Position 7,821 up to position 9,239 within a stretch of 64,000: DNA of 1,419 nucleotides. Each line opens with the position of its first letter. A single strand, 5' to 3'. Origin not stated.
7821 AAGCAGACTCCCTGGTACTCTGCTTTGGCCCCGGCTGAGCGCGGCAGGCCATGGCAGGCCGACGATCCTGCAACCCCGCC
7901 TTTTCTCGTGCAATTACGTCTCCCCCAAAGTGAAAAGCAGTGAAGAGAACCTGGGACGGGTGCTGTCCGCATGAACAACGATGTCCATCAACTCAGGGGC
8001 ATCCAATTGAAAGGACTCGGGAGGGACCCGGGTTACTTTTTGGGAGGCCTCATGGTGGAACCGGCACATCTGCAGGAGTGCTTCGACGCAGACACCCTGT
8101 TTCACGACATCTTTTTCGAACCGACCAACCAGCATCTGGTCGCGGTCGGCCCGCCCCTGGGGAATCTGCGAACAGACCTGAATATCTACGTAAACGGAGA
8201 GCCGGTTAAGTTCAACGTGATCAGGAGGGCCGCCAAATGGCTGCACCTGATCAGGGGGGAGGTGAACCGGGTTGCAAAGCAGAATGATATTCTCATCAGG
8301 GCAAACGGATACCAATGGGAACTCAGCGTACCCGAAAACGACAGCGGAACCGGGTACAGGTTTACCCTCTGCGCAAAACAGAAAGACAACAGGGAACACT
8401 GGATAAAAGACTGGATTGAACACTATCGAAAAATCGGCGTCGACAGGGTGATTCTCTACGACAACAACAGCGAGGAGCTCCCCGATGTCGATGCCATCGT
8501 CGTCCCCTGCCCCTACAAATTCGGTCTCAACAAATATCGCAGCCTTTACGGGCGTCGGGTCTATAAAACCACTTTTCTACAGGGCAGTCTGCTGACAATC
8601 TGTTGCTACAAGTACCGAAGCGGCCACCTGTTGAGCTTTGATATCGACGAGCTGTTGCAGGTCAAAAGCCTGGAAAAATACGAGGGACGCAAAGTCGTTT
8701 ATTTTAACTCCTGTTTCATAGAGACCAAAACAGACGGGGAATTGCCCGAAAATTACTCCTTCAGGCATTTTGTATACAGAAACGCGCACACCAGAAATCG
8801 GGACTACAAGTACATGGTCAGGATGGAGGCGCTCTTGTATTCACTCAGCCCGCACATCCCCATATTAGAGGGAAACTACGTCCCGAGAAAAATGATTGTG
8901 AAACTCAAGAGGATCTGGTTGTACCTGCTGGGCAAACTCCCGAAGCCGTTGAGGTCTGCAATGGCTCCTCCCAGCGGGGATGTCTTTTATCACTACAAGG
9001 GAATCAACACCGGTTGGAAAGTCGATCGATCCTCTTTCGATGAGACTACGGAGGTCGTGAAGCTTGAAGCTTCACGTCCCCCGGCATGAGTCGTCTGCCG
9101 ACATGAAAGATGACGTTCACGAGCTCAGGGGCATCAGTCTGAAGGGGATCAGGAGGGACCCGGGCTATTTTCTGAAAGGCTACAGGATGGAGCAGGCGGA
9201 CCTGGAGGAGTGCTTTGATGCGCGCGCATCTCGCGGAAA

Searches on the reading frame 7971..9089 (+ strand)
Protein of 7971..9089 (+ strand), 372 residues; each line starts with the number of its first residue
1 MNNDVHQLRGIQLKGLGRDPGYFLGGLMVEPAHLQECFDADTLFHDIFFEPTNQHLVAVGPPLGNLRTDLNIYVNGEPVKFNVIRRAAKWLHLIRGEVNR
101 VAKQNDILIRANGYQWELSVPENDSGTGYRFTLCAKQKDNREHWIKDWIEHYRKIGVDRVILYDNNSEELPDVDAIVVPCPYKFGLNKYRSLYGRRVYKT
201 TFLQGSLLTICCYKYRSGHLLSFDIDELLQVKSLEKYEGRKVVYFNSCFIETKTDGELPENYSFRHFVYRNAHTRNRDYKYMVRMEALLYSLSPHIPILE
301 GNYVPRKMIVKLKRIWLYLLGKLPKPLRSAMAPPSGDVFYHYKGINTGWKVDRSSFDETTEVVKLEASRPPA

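Call 4: search_protein_families(library=pfam, proteins=[window:7971-9089:+], max_evalue=10)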
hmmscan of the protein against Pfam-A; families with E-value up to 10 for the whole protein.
window:7971-9089:+ (372 aa): 3 families
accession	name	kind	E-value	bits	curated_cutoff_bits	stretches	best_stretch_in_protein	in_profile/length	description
PF01697.33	Glyco_transf_92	-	4.2e-09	36.8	23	2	130-169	2-44/249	Glycosyltransferase family 92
PF13704.12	Glyco_tranf_2_4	-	4.9e-07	30.6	27.5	1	140-233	2-88/98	Glycosyl transferase family 2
PF22083.2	I-HmuI_NUMOD-like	-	0.18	11.9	27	1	73-101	4-32/46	DNA endonuclease I-HmuI-like, NUMOD-like domain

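Call 5: search_protein_families(library=ncbifam, proteins=[window:7971-9089:+], max_evalue=10)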
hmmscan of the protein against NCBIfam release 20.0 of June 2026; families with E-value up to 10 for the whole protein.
window:7971-9089:+ (372 aa): 1 family
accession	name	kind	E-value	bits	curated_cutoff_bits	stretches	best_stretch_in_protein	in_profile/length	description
NF011803.0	PRK15272.1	equivalog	0.084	12.4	457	1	255-331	69-149/242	pertussis-like toxin subunit ArtA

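Call 6: search_solved_structures(query=window:7971-9089:+, max_evalue=10)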
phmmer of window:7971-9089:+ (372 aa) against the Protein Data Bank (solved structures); distinct sequences matched with E-value up to 10: 4.
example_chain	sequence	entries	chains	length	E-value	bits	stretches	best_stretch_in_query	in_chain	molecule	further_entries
9kyb_B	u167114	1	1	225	0.046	15.8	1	251-332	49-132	Pertussis toxin-like subunit ArtA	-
9kyc_B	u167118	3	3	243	0.055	15.6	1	251-332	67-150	Pertussis toxin-like subunit ArtA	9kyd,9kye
4k6l_G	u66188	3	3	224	0.067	15.3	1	254-332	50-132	Putative pertussis-like toxin subunit | Pertussis toxin-like subunit ArtA | Pertussis-like toxin subunit ArtA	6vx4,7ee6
2l82_A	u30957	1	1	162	1.9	10.5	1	139-169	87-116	DESIGNED PROTEIN OR32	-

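Call 11: find_homologous_proteins(query=window:7971-9089:+)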
Query window:7971-9089:+ (372 aa): 48 proteins with E <= 0.001 among 3457 candidates.
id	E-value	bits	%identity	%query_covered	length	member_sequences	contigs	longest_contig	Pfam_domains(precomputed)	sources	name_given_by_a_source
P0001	9.3e-260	879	100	100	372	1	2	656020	PF01697.34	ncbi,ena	-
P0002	8.6e-204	695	80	99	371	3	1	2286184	PF01697.34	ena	-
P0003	1.6e-184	631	73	99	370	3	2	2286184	PF01697.34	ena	-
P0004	1.7e-184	631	72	98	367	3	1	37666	PF01697.34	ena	-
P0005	1.4e-179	615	72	99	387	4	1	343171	PF01697.34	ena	-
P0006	1.5e-179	615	72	98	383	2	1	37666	PF01697.34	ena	-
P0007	4.6e-179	613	73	99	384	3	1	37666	PF01697.34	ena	-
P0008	2.2e-178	611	72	98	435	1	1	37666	PF01697.34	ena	-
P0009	8.6e-178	609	72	98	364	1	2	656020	PF01697.34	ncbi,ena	-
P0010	1.4e-177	609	71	98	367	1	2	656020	PF01697.34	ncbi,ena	-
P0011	1.8e-177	608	72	98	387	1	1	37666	PF01697.34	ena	-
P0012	2.5e-175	601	68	99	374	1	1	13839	PF01697.34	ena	-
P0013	2.8e-175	601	72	98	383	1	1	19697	PF01697.34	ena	-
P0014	4.8e-175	600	68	98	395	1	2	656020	PF01697.34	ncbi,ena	-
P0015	6.0e-175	600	71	98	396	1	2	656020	PF01697.34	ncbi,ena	-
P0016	1.3e-173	595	69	99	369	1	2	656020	PF01697.34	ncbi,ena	-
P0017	2.8e-173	594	69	99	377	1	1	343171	PF01697.34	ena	-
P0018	1.1e-172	592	71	99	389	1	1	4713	PF01697.34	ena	-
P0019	1.1e-171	589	68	98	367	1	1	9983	PF01697.34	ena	-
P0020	1.1e-170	586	69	99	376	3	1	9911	PF01697.34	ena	-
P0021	3.5e-170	584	64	99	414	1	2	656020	PF01697.34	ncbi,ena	-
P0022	1.6e-169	582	63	99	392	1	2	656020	PF01697.34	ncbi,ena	-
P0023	2.6e-169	581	67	99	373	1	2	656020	PF01697.34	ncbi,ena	-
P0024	2.7e-167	575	68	99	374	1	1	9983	PF01697.34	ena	-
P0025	1.2e-164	566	65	99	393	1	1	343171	PF01697.34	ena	-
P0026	6.2e-162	557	67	98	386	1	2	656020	PF01697.34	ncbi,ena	-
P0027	4.9e-159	547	64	99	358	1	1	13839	PF01697.34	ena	-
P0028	1.1e-153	530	75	81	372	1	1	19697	PF01697.34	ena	-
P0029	2.5e-152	525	63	98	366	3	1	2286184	PF01697.34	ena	-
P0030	1.8e-151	523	61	99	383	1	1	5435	PF01697.34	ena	-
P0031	2.0e-151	522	64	98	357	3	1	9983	PF01697.34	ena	-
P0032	6.9e-149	514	72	81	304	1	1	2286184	PF01697.34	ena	-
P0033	5.2e-147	508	62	98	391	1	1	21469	PF01697.34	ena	-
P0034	4.2e-142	492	67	88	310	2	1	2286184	PF01697.34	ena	-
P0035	8.8e-135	468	60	92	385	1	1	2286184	PF01697.34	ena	-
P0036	1.6e-132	460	62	89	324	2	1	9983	PF01697.34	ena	-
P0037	3.1e-128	446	75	67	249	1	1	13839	PF01697.34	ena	-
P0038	2.3e-123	430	56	97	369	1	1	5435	PF01697.34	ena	-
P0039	1.0e-122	428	75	67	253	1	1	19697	PF01697.34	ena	-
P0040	3.3e-114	400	51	97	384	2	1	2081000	PF01697.34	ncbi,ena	-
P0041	2.1e-113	397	50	96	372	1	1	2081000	PF01697.34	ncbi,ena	-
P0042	2.6e-109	384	49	97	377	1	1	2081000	PF01697.34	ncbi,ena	-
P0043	1.6e-108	381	50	94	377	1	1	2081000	PF01697.34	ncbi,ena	-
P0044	8.1e-97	343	71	55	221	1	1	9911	PF01697.34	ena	-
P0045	6.6e-91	323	70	53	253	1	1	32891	PF01697.34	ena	-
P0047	1.2e-71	260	65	47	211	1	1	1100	PF01697.34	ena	-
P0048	2.4e-28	117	29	85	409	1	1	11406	PF01697.34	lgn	-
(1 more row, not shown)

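Call 12: find_encoding_contigs(protein=P0001, flank=10000, max_places=4)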
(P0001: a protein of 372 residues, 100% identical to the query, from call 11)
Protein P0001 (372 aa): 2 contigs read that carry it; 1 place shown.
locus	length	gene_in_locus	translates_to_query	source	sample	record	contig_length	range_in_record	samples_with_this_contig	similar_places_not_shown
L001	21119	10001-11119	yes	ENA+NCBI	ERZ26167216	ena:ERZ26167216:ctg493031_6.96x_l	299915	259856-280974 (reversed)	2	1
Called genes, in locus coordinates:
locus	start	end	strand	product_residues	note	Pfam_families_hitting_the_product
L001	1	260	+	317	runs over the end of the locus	PF02899:Phage_int_SAM_1, PF00589:Phage_integrase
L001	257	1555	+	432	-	PF04055:Radical_SAM, PF06969:HemN_C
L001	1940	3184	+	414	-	PF01697:Glyco_transf_92 (faint)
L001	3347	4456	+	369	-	PF01697:Glyco_transf_92 (faint)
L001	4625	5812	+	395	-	PF01697:Glyco_transf_92 (faint)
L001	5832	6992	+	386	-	PF01697:Glyco_transf_92 (faint)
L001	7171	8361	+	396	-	PF01697:Glyco_transf_92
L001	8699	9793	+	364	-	PF01697:Glyco_transf_92 (weak)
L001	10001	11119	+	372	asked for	PF01697:Glyco_transf_92 (weak)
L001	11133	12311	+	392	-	PF01697:Glyco_transf_92 (weak)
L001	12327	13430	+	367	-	PF01697:Glyco_transf_92 (faint)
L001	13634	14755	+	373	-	PF01697:Glyco_transf_92 (faint)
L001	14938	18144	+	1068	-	PF00873:ACR_tran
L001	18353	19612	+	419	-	PF25919:BSH_CusB (faint), PF00364:Biotin_lipoyl (faint), PF25917:BSH_RND, PF25973:BSH_CzcB (faint)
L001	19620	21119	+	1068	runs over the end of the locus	PF00873:ACR_tran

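Call 13: find_related_loci(query=window:7971-9089:+, collection=genome_contigs, flank=10000)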
Query window:7971-9089:+ (372 aa) in genome_contigs; peptide patterns used: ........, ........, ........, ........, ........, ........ (x = any residue, [..] = any of these).
23 stretches matched a pattern; 1 encode a relative of the query (tblastn E <= 1e-3); 1 distinct loci.
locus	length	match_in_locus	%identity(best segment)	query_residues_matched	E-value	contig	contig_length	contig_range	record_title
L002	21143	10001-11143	51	1-361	3e-118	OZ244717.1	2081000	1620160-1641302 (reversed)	MAG: Candidatus Oxydemutatoraceae bacterium isolate ca3e2f6f-6193-4037-aecf-8c1561697f8f genome assembly, chromosome: 1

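Call 16: find_encoding_contigs(protein=P0002, flank=10000, max_places=4)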
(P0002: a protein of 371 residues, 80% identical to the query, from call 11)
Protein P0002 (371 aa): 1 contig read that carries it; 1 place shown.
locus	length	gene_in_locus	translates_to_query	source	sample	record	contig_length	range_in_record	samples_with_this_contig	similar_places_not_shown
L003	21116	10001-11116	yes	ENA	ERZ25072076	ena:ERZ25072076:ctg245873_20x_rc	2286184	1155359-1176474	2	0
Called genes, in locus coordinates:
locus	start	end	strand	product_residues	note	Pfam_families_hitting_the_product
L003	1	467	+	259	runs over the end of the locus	PF04340:DUF484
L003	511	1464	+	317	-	PF02899:Phage_int_SAM_1, PF00589:Phage_integrase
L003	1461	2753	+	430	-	PF04055:Radical_SAM, PF06969:HemN_C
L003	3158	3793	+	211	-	PF01697:Glyco_transf_92 (weak)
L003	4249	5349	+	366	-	PF01697:Glyco_transf_92 (weak)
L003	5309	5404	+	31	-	-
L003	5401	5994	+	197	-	-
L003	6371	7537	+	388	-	PF01697:Glyco_transf_92 (faint)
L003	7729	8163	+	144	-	-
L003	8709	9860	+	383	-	PF01697:Glyco_transf_92 (faint)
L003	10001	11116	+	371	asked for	PF01697:Glyco_transf_92 (weak)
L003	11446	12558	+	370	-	PF01697:Glyco_transf_92 (faint)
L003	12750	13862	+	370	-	PF01697:Glyco_transf_92 (faint)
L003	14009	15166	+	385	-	PF01697:Glyco_transf_92 (faint)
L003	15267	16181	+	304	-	PF01697:Glyco_transf_92 (faint)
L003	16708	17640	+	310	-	PF01697:Glyco_transf_92 (faint)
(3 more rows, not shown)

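Call 17: find_encoding_contigs(protein=P0004, flank=10000, max_places=3)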
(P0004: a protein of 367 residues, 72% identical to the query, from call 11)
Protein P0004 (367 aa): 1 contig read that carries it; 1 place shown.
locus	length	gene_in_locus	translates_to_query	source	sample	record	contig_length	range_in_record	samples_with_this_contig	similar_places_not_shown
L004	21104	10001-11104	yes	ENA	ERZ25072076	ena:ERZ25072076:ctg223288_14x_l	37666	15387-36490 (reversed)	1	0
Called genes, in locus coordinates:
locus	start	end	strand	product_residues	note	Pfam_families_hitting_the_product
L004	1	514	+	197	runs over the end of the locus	-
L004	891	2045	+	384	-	PF01697:Glyco_transf_92 (faint)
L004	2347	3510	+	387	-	PF01697:Glyco_transf_92 (faint)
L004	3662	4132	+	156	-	-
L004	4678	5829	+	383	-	PF01697:Glyco_transf_92 (faint)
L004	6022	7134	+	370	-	PF01697:Glyco_transf_92 (faint)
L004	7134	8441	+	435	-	PF01697:Glyco_transf_92 (faint)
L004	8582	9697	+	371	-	PF01697:Glyco_transf_92 (faint)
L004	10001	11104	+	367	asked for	PF01697:Glyco_transf_92 (faint)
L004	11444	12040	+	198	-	PF01697:Glyco_transf_92 (weak)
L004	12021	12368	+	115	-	-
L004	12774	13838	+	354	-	PF01697:Glyco_transf_92 (faint)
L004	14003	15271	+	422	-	PF25917:BSH_RND, PF25973:BSH_CzcB (weak)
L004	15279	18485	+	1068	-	PF00873:ACR_tran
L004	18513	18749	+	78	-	-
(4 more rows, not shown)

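Call 18: find_encoding_contigs(protein=P0005, flank=10000, max_places=3)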
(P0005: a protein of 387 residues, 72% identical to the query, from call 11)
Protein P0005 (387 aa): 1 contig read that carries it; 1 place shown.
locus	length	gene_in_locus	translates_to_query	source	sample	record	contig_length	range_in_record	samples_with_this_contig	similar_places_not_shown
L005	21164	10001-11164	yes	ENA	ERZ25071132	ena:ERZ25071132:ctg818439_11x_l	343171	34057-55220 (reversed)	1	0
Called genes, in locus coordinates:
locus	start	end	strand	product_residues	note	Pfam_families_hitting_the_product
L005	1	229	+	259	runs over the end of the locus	PF04340:DUF484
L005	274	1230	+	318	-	PF02899:Phage_int_SAM_1, PF00589:Phage_integrase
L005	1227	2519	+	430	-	PF04055:Radical_SAM, PF06969:HemN_C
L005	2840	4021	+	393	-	PF01697:Glyco_transf_92 (weak)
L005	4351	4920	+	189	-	PF01697:Glyco_transf_92 (weak)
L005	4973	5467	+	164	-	-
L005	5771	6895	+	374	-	PF01697:Glyco_transf_92 (weak)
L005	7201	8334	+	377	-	PF01697:Glyco_transf_92 (faint)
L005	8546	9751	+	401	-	PF01697:Glyco_transf_92 (faint)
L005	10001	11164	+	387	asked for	PF01697:Glyco_transf_92 (faint)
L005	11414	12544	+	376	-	PF01697:Glyco_transf_92 (weak)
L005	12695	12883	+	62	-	-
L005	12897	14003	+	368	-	PF01697:Glyco_transf_92 (weak)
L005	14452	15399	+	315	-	PF00873:ACR_tran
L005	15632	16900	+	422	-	PF25919:BSH_CusB (faint), PF00364:Biotin_lipoyl (faint), PF25917:BSH_RND (weak), PF25973:BSH_CzcB (faint)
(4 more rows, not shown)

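Call 19: find_encoding_contigs(protein=P0048, flank=10000, max_places=3)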
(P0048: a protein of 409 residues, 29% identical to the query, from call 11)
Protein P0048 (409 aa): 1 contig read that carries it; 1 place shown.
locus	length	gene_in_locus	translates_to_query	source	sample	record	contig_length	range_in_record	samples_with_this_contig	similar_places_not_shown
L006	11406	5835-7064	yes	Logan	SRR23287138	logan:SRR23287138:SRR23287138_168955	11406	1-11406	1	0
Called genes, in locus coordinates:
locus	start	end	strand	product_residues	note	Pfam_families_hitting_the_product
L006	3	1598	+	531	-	?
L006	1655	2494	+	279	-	PF00685:Sulfotransfer_1 (weak), PF13469:Sulfotransfer_3 (weak)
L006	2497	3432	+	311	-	PF00535:Glycos_transf_2 (weak)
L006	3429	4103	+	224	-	PF03567:Sulfotransfer_2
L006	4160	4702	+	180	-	-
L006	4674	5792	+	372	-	-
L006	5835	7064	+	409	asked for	PF01697:Glyco_transf_92 (faint)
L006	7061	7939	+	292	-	PF11316:Rhamno_transf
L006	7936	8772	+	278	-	PF13641:Glyco_tranf_2_3 (weak), PF00535:Glycos_transf_2 (weak), PF13632:Glyco_trans_2_3 (weak)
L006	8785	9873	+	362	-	PF13439:Glyco_transf_4, PF13579:Glyco_trans_4_4, PF20706:GT4-conflict, PF00534:Glycos_transf_1, PF13692:Glyco_trans_1_4, PF13524:Glyco_trans_1_2 (weak)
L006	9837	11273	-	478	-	PF01943:Polysacc_synt, PF13440:Polysacc_synt_3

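Call 37: predict_structure(alignment_id=A1)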
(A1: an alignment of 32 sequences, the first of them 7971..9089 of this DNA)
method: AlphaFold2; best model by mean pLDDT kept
length: 372 residues; sequences in the alignment: 32
mean_pLDDT: 73.9   pTM: 0.75
mean pLDDT of the five models: 73.9, 73.1, 55.2, 46.3, 44.2
residues with pLDDT >= 90: 82; 70-90: 156; 50-70: 82; < 50: 52
segments of 3 or more residues with pLDDT < 50: 326-340, 342-372
pLDDT, mean of each block of 10 residues (from residue 1): 72 88 89 92 94 94 89 95 86 93 95 92 77 74 78 80 79 85 85 81 87 86 60 62 64 60 63 59 84 80 55 65 47 40 41 40 29 36
secondary structure, 60 per line:
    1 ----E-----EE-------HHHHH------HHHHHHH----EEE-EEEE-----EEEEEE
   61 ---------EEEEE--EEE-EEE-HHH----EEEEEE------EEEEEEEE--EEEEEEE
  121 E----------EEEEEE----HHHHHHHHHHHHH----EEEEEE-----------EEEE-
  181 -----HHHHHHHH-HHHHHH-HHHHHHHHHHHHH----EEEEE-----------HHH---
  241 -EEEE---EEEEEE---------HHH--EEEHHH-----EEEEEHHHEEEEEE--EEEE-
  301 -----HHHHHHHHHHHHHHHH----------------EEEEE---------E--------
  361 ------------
elements in order: H20-24 H31-37 E42-44 E46-49 E55-60 E70-74 E77-79 E81-83 E92-97 E104-111 E114-121 E132-137 H142-154 E159-164 E176-179 H186-193 H195-200 H202-214 E219-223 E242-245 E249-254 E269-271 E280-284 E288-293 E296-299 H306-321 E338-342

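Call 39: fold_search(model_id=the predicted structure, library=pdb)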
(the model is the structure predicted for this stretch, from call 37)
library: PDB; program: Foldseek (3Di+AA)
matches with E <= 10: 1514; with E <= 0.001: 7
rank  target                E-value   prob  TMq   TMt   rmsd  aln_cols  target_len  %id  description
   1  9h6j_A                2.3e-05  0.97  0.22  0.19  21.8       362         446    9  Human B4GALNT1 Apo Structure (released 2025-07-16)
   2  9h6l_A                3.3e-05  0.99  0.24  0.20  20.3       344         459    9  Human B4GALNT1 in Complex with UDP (released 2025-07-16)
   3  9h6k_A                4.2e-05  1.00  0.24  0.19  19.4       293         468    8  Human B4GALNT1 in Complex with UDP-GalNac (released 2025-07-16)
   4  9h6j_B                4.7e-05  1.00  0.24  0.20  18.9       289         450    8  Human B4GALNT1 Apo Structure (released 2025-07-16)
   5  9d16_A                1.2e-04  0.99  0.19  0.22   7.8       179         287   11  Tt Pah2 D155N calcium (released 2025-11-12)
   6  6tzy_A                2.5e-04  0.93  0.16  0.20   9.2       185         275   12  Crystal Structure of a lipin/Pah Phosphatidic Acid Phosphatase (released 2020-03-18)
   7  9d16_B                6.8e-04  0.93  0.18  0.21   8.3       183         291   11  Tt Pah2 D155N calcium (released 2025-11-12)
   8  9jzp_C                1.4e-03  0.75  0.17  0.24  11.7       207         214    9  Crystal structure of Nir2 C-terminal domain (released 2025-10-15)
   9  9jz1_B                1.7e-03  0.77  0.15  0.20  11.7       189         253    8  Crystal structure of Nir2 C-terminal domain in complex with phosphate (released 2025-10-15)
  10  7pdy_F                1.9e-03  0.85  0.14  0.22  14.6       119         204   13  A viral peptide from Marek's disease virus bound to chicken MHC-II molecule (released 2022-08-24)
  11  7pdy_B                3.2e-03  0.82  0.14  0.23  13.5       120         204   11  A viral peptide from Marek's disease virus bound to chicken MHC-II molecule (released 2022-08-24)
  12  9odb_D                3.4e-03  0.99  0.14  0.42   4.4        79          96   14  Clone 2.1 Fab in complex with chicken IgY CH2 domain (local refinement) (released 2025-06-11)
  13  2ian_B                3.4e-03  0.98  0.15  0.27   4.6        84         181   13  Structural basis for recognition of mutant self by a tumor-specific, MHC class II-restricted TCR (released 2007-04-03)
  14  5b68                  3.9e-03  0.75  0.14  0.08  13.2       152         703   11  Crystal structure of apo amylomaltase from Corynebacterium glutamicum (released 2016-08-03)
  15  9jz1_C                4.1e-03  0.69  0.17  0.22  11.4       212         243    8  Crystal structure of Nir2 C-terminal domain in complex with phosphate (released 2025-10-15)
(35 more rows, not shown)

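Call 50: search_solved_structures(query=A1, max_evalue=1, show_alignments=2)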
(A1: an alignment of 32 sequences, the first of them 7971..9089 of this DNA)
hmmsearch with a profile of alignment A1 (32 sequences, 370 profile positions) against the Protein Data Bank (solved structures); distinct sequences matched with E-value up to 1: 0.

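Call 51: search_protein_representatives(alignment_id=A1)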
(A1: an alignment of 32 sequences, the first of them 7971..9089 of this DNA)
Query: 32 sequences, 370 profile positions. Proteins with E-value up to 0.001 (for the whole library): 1115; up to 1e-10: 641; up to 1e-30: 61. The best 150 are listed.
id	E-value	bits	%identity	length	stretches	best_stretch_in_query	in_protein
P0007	5.1e-200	680.6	-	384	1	2-369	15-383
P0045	5.8e-112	390.9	-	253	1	94-302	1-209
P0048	2.8e-102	359.0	-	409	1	4-369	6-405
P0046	2.5e-93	329.6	-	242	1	62-246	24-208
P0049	1.5e-74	267.7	-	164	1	207-368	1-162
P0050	7.3e-65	235.9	-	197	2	1-141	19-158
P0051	2.6e-57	211.0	-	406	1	19-361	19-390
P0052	2.4e-56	207.9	-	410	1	31-353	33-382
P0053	5.5e-55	203.4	-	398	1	18-355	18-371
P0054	1.0e-54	202.5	-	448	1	4-352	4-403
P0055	3.2e-54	200.9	-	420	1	26-351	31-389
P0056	2.9e-53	197.7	-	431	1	22-358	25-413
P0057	8.1e-52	192.9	-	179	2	1-89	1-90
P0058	9.4e-51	189.4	-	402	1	8-360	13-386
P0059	1.4e-50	188.9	-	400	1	17-351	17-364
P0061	6.6e-49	183.4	-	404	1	14-355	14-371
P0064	2.2e-45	171.8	-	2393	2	24-298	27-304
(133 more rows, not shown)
